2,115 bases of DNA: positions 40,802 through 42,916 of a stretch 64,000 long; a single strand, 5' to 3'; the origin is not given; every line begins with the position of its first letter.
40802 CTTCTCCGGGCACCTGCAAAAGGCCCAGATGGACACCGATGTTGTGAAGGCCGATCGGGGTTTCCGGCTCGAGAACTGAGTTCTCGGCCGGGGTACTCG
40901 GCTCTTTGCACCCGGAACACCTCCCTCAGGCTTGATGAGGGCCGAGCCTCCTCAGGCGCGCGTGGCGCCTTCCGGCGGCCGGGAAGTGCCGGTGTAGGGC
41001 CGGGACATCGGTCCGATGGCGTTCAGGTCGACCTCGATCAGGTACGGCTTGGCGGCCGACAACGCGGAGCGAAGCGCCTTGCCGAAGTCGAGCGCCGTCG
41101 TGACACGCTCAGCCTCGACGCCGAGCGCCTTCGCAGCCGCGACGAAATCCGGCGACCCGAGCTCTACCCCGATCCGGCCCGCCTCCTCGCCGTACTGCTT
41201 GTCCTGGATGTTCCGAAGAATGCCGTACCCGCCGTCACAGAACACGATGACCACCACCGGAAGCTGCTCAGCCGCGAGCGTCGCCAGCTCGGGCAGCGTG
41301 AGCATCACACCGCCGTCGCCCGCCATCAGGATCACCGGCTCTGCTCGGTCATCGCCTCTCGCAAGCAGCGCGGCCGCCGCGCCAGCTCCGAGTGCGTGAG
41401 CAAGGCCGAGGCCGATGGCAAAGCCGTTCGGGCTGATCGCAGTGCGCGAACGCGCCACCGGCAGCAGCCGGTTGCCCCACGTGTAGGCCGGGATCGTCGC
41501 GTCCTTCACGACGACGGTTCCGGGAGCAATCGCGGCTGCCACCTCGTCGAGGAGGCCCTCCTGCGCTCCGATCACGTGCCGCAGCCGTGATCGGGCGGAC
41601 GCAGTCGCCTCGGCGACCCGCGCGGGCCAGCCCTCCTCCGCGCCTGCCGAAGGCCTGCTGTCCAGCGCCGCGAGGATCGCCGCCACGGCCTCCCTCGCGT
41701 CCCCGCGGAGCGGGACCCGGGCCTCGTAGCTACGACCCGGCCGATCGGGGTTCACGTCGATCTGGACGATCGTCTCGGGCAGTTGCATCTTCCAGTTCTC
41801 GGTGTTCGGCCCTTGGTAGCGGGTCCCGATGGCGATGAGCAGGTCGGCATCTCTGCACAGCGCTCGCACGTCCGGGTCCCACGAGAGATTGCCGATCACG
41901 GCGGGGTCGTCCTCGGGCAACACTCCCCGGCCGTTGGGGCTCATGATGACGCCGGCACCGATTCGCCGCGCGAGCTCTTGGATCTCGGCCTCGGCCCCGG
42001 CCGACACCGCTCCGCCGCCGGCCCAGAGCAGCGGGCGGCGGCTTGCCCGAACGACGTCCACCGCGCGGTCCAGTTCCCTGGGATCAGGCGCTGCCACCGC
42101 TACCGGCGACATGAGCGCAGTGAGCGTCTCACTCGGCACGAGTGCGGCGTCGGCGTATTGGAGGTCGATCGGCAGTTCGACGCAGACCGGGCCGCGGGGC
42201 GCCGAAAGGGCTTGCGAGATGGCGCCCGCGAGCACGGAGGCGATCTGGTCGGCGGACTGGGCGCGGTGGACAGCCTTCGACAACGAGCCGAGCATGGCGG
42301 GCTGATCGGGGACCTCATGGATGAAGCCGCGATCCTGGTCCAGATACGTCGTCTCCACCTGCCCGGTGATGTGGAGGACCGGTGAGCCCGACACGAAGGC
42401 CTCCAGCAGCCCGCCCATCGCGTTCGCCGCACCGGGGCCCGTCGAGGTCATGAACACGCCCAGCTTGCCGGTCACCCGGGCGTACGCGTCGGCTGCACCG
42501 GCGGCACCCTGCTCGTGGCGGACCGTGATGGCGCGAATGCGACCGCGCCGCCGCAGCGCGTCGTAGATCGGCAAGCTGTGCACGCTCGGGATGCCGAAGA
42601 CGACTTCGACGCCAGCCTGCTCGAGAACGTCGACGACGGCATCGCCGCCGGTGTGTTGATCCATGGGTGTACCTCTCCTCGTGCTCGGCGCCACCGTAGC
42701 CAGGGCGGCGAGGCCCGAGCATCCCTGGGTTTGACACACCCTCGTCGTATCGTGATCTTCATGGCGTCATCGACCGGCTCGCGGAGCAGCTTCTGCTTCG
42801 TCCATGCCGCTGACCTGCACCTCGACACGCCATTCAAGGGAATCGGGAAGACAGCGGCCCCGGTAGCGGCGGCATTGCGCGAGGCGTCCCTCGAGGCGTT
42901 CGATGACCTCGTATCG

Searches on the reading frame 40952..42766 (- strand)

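Call 26: search_protein_families(library=pfam, proteins=[window:40952-42766:-], max_evalue=0.0001)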
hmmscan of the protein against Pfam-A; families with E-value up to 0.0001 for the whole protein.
window:40952-42766:- (604 aa): 3 families
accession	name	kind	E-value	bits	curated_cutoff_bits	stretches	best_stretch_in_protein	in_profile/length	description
PF02776.23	TPP_enzyme_N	-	7.8e-43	145.5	26.8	1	39-158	2-119/119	Thiamine pyrophosphate enzyme, N-terminal TPP binding domain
PF00205.28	TPP_enzyme_M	-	6.3e-30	104.1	30.4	1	232-363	1-136/137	Thiamine pyrophosphate enzyme, central domain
PF02775.26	TPP_enzyme_C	-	4.6e-26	91.9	21.9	1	429-579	7-151/151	Thiamine pyrophosphate enzyme, C-terminal TPP binding domain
